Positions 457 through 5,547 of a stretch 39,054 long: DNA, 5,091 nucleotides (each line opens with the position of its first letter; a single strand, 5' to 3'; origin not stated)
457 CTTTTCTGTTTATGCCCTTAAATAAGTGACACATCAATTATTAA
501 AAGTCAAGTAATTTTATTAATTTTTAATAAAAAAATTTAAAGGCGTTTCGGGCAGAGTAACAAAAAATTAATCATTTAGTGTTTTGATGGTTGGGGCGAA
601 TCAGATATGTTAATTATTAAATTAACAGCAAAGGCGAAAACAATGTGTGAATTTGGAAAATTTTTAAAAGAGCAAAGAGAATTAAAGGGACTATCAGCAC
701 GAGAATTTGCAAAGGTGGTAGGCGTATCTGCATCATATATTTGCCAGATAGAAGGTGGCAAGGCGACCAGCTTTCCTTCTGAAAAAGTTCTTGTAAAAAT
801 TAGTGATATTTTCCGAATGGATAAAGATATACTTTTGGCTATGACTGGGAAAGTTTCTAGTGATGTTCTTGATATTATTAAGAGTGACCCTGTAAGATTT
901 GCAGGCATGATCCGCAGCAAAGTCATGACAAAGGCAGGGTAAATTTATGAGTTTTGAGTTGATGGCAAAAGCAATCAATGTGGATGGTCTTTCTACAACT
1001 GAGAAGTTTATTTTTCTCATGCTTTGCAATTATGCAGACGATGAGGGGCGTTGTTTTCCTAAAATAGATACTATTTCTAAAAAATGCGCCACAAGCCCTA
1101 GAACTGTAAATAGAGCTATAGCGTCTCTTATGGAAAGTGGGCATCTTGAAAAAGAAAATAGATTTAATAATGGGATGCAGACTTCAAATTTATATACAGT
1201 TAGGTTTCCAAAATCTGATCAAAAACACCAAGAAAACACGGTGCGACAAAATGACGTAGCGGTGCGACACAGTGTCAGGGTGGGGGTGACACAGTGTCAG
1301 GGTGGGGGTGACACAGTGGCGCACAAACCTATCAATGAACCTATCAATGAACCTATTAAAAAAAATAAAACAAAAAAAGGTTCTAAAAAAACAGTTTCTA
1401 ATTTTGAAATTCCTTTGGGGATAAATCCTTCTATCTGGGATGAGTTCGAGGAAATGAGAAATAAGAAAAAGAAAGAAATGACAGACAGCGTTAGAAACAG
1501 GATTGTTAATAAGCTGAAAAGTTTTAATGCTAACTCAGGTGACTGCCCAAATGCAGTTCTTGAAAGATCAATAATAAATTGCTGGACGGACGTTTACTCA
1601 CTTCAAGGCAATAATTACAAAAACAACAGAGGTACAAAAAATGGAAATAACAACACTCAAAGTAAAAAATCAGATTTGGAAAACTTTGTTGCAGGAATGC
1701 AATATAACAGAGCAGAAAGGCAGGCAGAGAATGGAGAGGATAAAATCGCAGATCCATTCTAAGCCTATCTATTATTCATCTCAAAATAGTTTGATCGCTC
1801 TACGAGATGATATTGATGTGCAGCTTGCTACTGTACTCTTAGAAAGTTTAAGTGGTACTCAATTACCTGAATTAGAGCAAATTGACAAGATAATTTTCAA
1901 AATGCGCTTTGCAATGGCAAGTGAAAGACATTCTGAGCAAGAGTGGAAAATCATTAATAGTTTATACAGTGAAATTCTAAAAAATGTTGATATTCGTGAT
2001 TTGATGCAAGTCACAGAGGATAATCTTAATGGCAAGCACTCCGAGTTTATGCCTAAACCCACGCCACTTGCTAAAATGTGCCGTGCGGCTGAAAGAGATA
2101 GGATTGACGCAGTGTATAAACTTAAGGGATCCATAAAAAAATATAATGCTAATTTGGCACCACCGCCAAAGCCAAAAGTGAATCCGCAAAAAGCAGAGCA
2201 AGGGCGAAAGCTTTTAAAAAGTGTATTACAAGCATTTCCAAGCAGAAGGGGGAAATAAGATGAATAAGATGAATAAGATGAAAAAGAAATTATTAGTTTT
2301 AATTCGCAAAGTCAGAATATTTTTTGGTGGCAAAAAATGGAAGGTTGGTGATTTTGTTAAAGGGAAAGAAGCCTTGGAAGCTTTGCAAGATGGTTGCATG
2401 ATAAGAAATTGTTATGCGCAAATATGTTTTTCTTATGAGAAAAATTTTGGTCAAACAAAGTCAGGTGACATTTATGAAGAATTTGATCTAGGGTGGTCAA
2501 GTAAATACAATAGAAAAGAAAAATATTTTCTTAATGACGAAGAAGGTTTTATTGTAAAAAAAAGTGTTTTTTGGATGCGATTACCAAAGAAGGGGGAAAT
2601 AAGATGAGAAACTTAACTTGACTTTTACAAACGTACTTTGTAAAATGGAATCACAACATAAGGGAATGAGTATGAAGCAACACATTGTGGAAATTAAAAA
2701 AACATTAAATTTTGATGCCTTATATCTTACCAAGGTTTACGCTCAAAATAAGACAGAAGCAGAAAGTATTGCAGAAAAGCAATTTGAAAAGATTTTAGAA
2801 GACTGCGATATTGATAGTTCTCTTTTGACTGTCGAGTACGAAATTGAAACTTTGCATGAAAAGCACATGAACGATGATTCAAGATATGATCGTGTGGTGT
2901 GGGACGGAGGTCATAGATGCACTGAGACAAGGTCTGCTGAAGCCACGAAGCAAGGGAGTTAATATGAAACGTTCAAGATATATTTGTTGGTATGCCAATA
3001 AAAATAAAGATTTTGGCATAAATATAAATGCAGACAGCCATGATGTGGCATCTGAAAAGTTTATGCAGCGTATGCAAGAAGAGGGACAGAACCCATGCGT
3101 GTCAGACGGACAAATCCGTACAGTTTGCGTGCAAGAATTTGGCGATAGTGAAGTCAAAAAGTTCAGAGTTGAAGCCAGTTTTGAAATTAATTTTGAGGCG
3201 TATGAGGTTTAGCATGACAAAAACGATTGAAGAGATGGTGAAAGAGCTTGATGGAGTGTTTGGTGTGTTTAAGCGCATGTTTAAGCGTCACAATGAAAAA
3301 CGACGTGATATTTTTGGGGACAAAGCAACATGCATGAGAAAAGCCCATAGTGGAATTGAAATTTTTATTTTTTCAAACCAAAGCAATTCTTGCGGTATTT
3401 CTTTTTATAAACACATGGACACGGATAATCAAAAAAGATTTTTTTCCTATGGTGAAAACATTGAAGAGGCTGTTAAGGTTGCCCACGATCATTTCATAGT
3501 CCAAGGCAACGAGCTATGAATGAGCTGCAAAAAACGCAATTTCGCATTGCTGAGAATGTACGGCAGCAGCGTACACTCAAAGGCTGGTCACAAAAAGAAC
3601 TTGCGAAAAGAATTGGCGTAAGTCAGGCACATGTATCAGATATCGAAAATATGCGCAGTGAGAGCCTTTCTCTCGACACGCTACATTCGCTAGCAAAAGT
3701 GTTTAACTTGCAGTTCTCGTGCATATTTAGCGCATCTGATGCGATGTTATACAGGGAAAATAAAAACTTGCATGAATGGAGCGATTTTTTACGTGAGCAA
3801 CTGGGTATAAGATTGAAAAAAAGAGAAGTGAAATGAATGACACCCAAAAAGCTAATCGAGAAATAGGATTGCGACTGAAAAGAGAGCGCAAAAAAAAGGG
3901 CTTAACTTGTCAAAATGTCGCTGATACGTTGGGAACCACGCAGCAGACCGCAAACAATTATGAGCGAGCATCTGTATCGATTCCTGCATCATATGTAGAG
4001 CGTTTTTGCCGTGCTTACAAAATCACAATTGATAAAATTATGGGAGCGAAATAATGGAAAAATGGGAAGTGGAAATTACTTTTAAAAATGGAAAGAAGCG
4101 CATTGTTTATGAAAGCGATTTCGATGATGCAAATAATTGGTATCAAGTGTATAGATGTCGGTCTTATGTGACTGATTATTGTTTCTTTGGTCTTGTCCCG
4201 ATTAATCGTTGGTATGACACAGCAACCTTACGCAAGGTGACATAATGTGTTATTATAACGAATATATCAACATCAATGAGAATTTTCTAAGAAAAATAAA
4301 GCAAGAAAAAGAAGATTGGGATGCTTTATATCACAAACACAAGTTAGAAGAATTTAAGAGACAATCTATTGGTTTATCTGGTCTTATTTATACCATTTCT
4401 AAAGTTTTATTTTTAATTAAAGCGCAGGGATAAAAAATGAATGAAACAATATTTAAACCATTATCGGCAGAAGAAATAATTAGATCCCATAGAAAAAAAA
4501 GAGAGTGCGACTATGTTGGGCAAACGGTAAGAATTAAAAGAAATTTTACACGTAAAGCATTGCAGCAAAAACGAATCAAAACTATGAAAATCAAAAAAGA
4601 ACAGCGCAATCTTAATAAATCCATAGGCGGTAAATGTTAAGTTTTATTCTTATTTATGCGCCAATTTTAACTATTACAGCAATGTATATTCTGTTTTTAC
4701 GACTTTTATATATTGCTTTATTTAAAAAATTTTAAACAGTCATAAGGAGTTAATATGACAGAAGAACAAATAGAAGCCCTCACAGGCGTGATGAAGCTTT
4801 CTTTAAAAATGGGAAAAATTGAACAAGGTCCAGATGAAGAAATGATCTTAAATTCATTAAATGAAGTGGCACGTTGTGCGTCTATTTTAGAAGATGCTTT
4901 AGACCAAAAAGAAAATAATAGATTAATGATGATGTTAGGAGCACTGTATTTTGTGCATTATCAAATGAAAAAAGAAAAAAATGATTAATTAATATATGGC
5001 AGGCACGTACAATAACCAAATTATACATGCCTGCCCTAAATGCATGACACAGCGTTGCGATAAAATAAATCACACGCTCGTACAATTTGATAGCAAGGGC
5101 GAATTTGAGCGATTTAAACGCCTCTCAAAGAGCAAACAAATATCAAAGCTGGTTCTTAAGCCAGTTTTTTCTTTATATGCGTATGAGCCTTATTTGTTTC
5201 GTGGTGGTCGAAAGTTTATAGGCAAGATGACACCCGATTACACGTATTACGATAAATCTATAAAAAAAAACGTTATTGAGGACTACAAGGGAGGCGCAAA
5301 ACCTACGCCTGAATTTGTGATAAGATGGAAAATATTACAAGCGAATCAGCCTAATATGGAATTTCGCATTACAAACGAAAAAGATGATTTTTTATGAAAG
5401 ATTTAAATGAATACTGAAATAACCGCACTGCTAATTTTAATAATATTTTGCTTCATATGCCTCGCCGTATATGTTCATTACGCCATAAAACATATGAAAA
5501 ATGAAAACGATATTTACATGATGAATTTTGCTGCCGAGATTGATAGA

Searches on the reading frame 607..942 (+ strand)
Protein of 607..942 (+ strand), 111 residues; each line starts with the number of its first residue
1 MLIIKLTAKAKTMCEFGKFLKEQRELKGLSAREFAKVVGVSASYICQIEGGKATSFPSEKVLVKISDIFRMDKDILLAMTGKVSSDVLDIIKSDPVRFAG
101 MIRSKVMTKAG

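Call 76: search_protein_families(library=phrogs, proteins=[window:607-942:+], max_evalue=0.0001)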
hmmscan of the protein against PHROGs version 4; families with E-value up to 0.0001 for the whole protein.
window:607-942:+ (111 aa): 9 families
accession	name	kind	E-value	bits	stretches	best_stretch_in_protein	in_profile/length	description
phrog_8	-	transcription regulation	2e-12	48.2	1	8-69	69-128/346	transcriptional regulator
phrog_3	-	transcription regulation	5.8e-11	43.8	1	9-82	82-151/430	transcriptional repressor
phrog_4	-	transcription regulation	5.6e-10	39.7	1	9-87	126-202/400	transcriptional repressor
phrog_1373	-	transcription regulation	3.6e-08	34.6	1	7-97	56-143/166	transcriptional regulator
phrog_7241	-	transcription regulation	6.6e-07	30.4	1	20-77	66-121/122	transcriptional regulator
phrog_2967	-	transcription regulation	5.1e-06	27.2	1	11-85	6-81/225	transcriptional regulator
phrog_2439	-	transcription regulation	6.6e-06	26.2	1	17-80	9-70/367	transcriptional regulator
phrog_4836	-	transcription regulation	2.5e-05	24.9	1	14-85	74-141/194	CII-like regulator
phrog_5823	-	transcription regulation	5.5e-05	23.5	1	13-82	4-72/404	transcriptional regulator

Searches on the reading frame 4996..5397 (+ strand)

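Call 76: search_protein_families(library=phrogs, proteins=[window:4996-5397:+], max_evalue=0.0001)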
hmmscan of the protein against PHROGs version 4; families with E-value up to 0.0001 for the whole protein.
window:4996-5397:+ (133 aa): 1 family
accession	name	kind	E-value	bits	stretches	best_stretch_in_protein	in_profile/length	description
phrog_190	-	DNA, RNA and nucleotide metabolism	2.3e-08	34.7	1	26-116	185-272/338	Holliday junction resolvase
